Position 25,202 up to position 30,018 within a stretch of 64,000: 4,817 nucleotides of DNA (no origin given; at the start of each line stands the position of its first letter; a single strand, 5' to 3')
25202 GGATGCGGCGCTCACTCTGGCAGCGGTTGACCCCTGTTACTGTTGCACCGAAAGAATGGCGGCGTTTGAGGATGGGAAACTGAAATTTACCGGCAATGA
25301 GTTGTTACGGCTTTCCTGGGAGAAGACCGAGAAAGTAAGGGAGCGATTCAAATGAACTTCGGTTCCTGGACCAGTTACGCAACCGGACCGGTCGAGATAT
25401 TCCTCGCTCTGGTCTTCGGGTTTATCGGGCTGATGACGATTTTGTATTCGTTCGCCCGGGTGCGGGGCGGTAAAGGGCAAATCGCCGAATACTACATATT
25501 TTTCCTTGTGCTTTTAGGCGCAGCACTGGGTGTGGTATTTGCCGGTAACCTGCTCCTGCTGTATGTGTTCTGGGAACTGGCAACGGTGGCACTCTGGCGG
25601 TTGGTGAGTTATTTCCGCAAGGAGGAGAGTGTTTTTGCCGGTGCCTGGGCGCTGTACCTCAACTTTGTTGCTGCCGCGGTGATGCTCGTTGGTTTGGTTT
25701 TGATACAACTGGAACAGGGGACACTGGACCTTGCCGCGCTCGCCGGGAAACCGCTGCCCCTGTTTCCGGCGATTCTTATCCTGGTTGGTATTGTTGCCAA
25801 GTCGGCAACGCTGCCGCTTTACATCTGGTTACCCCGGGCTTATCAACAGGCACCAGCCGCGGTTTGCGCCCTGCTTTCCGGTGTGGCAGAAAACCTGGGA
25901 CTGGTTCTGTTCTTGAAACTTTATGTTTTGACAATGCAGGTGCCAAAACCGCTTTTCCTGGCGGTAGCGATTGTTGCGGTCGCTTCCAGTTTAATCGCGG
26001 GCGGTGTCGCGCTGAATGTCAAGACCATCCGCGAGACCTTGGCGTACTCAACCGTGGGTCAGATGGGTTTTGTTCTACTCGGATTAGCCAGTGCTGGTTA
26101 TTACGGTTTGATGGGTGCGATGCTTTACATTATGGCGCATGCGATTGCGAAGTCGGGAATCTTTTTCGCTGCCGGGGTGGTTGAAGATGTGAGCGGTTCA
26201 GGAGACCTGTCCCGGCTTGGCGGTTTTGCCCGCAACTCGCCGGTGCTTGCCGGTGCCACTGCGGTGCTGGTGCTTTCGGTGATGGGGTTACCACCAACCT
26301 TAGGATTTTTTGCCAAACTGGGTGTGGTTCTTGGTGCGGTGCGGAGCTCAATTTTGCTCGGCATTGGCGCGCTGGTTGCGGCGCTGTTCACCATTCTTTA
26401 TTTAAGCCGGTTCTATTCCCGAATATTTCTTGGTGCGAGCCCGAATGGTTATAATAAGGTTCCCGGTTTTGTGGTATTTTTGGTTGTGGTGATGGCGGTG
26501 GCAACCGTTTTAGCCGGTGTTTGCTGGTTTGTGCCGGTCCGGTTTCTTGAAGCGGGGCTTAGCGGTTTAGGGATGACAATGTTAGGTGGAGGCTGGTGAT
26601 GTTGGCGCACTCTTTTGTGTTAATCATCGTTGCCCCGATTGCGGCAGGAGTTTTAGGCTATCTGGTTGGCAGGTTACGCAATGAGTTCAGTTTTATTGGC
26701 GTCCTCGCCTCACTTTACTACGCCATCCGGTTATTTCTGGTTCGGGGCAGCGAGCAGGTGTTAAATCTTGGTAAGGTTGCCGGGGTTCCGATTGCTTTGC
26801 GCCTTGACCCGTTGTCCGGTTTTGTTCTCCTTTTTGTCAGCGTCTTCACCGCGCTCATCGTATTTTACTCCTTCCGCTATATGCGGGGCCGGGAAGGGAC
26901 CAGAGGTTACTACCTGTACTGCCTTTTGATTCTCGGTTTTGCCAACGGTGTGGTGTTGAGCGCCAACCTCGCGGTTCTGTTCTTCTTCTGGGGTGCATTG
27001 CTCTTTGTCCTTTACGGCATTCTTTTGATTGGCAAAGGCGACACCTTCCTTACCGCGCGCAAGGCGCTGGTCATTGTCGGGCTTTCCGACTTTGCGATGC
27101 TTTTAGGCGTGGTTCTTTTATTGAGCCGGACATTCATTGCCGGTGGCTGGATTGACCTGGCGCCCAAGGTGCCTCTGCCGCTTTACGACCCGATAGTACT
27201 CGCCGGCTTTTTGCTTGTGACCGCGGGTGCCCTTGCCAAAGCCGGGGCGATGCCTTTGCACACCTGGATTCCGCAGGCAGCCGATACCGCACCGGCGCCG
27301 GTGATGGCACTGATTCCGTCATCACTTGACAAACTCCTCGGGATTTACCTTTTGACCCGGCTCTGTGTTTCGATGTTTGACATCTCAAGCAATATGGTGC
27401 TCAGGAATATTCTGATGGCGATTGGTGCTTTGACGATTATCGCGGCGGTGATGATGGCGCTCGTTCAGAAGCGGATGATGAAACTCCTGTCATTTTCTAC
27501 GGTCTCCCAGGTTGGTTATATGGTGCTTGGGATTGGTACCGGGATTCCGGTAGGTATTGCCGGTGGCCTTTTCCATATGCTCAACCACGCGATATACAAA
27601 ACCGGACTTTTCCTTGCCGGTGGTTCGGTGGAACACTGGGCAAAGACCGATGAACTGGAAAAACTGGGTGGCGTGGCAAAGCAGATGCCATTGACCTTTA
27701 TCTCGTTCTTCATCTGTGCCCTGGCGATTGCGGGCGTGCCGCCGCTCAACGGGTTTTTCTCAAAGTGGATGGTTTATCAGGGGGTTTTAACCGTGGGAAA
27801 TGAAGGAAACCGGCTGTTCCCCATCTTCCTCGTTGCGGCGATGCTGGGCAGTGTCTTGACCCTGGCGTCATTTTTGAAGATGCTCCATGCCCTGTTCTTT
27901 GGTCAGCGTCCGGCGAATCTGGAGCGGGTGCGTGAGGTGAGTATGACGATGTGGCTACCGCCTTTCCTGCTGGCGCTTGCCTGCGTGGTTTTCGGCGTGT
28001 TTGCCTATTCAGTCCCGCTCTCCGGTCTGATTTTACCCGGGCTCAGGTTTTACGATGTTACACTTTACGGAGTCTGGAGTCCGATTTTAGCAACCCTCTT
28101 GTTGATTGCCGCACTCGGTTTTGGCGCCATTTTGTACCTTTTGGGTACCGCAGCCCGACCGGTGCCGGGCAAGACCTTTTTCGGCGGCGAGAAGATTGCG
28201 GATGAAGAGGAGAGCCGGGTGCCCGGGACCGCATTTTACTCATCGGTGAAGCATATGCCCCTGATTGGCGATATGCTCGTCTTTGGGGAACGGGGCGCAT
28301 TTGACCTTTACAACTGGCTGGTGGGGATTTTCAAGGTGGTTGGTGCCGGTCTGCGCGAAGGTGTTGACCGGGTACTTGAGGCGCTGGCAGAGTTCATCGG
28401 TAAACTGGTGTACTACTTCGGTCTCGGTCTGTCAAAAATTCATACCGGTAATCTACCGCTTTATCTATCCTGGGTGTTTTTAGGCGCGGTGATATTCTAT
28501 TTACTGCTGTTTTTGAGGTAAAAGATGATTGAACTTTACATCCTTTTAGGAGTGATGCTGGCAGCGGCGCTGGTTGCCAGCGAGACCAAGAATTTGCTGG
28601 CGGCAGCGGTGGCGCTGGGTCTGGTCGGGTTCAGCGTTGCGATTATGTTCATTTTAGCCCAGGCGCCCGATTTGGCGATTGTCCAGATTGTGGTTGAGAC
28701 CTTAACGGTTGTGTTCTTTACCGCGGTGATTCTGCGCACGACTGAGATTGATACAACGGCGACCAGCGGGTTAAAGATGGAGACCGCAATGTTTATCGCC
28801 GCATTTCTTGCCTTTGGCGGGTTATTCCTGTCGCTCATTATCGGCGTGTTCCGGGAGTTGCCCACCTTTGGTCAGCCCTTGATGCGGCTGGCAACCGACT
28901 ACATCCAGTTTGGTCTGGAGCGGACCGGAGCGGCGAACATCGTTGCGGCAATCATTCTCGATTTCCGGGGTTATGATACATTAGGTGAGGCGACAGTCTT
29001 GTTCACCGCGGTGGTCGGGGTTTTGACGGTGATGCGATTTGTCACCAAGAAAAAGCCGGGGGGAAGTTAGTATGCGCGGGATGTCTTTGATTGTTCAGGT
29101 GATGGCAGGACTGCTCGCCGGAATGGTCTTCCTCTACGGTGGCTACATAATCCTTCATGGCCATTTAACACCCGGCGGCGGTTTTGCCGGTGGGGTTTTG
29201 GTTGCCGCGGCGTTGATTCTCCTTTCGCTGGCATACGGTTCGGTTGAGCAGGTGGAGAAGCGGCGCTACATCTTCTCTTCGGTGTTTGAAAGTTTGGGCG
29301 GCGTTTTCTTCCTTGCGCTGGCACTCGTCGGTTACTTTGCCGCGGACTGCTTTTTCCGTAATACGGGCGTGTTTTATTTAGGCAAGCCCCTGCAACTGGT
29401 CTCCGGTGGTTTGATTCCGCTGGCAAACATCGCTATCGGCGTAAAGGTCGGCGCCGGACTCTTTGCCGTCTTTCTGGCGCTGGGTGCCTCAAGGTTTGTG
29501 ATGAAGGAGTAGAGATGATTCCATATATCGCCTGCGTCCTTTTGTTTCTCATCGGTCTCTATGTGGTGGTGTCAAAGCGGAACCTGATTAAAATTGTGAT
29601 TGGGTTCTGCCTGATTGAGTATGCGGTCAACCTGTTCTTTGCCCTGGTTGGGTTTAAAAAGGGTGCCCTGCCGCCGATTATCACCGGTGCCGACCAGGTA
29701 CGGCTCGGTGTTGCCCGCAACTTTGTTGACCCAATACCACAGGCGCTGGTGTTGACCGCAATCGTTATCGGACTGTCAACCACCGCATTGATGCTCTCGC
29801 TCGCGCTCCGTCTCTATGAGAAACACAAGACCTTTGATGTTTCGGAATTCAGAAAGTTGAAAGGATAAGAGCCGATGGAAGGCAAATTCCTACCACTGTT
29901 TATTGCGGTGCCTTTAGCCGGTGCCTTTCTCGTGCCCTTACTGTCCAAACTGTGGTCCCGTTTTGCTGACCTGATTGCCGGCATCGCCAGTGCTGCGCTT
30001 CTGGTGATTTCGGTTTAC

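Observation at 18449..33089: Sixteen-gene, translationally coupled operon: NAD(P)H/FeS module plus Mo/W-bisPGD oxidoreductase plus group 4 [NiFe] hydrogenase plus complete Mrp antiporter module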

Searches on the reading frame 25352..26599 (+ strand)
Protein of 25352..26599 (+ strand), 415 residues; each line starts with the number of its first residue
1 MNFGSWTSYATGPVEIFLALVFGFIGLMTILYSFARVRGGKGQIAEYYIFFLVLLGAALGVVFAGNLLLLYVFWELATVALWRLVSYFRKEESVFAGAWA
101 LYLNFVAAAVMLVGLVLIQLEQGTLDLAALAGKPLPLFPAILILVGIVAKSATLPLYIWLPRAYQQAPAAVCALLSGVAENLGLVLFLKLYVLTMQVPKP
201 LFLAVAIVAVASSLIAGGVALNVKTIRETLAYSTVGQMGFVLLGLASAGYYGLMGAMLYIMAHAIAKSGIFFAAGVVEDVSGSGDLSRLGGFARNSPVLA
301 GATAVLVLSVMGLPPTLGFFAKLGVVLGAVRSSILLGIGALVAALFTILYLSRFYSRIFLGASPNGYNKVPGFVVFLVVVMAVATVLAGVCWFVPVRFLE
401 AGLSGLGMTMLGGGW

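Call 3: search_protein_families(library=pfam, proteins=[window:25352-26599:+], max_evalue=0.001)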
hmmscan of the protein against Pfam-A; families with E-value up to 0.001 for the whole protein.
window:25352-26599:+ (415 aa): 1 family
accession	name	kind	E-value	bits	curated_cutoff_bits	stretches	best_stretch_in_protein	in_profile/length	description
PF00361.26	Proton_antipo_M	-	6.9e-55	186.7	21.5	1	64-347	1-294/294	NADH:quinone oxidoreductase/Mrp antiporter, TM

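Call 20: search_protein_families(library=ncbifam, proteins=[window:25352-26599:+], max_evalue=0.00001)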
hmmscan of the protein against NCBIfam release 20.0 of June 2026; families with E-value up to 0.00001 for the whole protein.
window:25352-26599:+ (415 aa): 74 families (the best 25 are shown)
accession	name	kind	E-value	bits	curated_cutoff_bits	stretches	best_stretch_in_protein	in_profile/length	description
TIGR01972.1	NDH_I_M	subfamily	7.8e-50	169.9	263.8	1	16-390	81-466/486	NADH-quinone oxidoreductase subunit M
NF005097.0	PRK06525.1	equivalog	1.1e-46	159.6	430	1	14-388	77-468/480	hydrogenase 4 subunit D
NF006419.0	PRK08668.1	equivalog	6.3e-44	150.7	617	1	15-395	72-467/613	NADH dehydrogenase subunit M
NF009305.0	PRK12662.1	equivalog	1.7e-43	149.1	700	1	19-397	82-480/492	putative monovalent cation/H+ antiporter subunit D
NF004445.0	PRK05777.2-3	equivalog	7.5e-43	147.2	408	1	16-393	78-462/475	NADH-quinone oxidoreductase subunit NuoN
TIGR00940.1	2a6301s01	subfamily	1.7e-42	145.7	920.45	1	15-378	78-471/793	monovalent cation:proton antiporter subunit A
NF009288.0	PRK12648.1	equivalog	2.3e-41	141.8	1104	1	16-389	80-468/954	monovalent cation/H+ antiporter subunit A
NF009285.0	PRK12645.1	equivalog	3.7e-41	141.2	1028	1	15-372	80-469/804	Na+/H+ antiporter subunit A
NF009306.0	PRK12663.1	equivalog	8.9e-41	140.2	542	1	13-391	77-466/498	Na+/H+ antiporter subunit D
TIGR01770.1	NDH_I_N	subfamily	2.3e-40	139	332.6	1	11-389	69-465/472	NADH-quinone oxidoreductase subunit NuoN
NF009287.0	PRK12647.1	equivalog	3e-40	138.5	937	1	16-396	79-471/773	putative monovalent cation/H+ antiporter subunit A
NF005140.0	PRK06589.1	equivalog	2.6e-39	135.4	470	1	16-390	87-475/489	putative monovalent cation/H+ antiporter subunit D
NF005141.0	PRK06590.1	equivalog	5.6e-39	134.6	556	1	15-395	83-471/615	NADH-quinone oxidoreductase subunit L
NF006236.0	PRK08375.1-1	equivalog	1.2e-38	133.3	663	1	15-391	82-480/493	putative monovalent cation/H+ antiporter subunit D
NF006238.0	PRK08375.1-4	equivalog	1.6e-38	132.8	626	1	15-361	76-431/531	putative monovalent cation/H+ antiporter subunit D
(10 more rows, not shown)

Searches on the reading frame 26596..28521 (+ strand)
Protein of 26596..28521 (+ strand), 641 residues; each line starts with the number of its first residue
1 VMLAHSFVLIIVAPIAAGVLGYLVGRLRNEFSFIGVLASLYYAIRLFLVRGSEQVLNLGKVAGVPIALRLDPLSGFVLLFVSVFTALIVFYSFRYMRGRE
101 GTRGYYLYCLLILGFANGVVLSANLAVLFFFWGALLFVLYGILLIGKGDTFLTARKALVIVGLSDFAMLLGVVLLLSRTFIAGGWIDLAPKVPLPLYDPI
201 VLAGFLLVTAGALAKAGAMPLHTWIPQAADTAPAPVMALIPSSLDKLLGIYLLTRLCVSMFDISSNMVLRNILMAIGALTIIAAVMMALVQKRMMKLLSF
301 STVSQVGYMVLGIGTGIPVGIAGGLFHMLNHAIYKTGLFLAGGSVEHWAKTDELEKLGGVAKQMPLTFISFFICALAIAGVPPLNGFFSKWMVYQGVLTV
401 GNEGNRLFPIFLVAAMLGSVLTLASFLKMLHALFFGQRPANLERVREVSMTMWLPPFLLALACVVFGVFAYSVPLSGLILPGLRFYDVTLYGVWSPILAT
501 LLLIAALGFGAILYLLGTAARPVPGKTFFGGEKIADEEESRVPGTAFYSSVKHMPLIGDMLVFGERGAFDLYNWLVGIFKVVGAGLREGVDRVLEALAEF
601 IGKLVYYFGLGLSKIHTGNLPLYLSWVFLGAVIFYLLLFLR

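Call 4: search_protein_families(library=pfam, proteins=[window:26596-28521:+], max_evalue=0.001)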
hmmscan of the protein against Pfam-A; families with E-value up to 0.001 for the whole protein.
window:26596-28521:+ (641 aa): 2 families
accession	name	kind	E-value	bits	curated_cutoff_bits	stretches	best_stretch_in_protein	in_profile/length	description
PF00361.26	Proton_antipo_M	-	3.1e-48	164.9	21.5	1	122-401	1-279/294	NADH:quinone oxidoreductase/Mrp antiporter, TM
PF00662.26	Proton_antipo_N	-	2.3e-07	31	24.5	1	64-105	9-50/51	NADH-Ubiquinone oxidoreductase (complex I), chain 5 N-terminus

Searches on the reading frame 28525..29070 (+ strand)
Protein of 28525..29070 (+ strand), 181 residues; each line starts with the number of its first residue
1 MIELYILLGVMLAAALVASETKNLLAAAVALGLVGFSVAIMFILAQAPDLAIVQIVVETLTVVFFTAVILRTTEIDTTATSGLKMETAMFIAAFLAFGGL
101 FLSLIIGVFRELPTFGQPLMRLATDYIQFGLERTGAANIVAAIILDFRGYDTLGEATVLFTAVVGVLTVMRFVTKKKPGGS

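Call 4: search_protein_families(library=pfam, proteins=[window:28525-29070:+], max_evalue=0.001)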
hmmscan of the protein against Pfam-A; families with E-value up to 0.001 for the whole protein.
window:28525-29070:+ (181 aa): 3 families
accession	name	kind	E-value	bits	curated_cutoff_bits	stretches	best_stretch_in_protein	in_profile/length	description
PF13244.11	MbhD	-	9e-16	58.2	27.2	1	10-72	2-65/67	MBH, subunit D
PF20501.3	MbhE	-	2.4e-08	34.3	27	1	122-171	33-82/98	MBH, subunit E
PF00499.25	Oxidored_q3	-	0.00036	20.7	33.2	1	15-119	2-99/146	NADH-ubiquinone/plastoquinone oxidoreductase chain 6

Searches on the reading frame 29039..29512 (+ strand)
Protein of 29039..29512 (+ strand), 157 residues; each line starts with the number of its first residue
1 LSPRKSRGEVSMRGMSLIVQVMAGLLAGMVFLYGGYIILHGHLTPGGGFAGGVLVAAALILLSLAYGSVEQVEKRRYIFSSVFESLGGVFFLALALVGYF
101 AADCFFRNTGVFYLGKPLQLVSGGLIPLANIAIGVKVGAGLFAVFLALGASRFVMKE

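Call 4: search_protein_families(library=pfam, proteins=[window:29039-29512:+], max_evalue=0.001)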
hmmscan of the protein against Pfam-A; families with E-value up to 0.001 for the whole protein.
window:29039-29512:+ (157 aa): 1 family
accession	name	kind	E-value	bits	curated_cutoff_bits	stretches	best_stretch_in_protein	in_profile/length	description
PF04039.18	MnhB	-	5.5e-22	78.8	22.5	1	18-141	1-125/127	Domain related to MnhB subunit of Na+/H+ antiporter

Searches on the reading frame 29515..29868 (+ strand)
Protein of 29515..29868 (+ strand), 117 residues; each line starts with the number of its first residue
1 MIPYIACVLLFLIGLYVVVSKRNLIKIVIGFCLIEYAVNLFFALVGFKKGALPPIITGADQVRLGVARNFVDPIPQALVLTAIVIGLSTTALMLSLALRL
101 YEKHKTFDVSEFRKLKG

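Call 4: search_protein_families(library=pfam, proteins=[window:29515-29868:+], max_evalue=0.001)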
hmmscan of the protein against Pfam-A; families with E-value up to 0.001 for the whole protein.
window:29515-29868:+ (117 aa): 1 family
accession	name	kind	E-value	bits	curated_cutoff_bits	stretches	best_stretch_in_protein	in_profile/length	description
PF00420.29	Oxidored_q2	-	1.1e-28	99.2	26.1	1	4-117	3-95/95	NADH-ubiquinone/plastoquinone oxidoreductase chain 4L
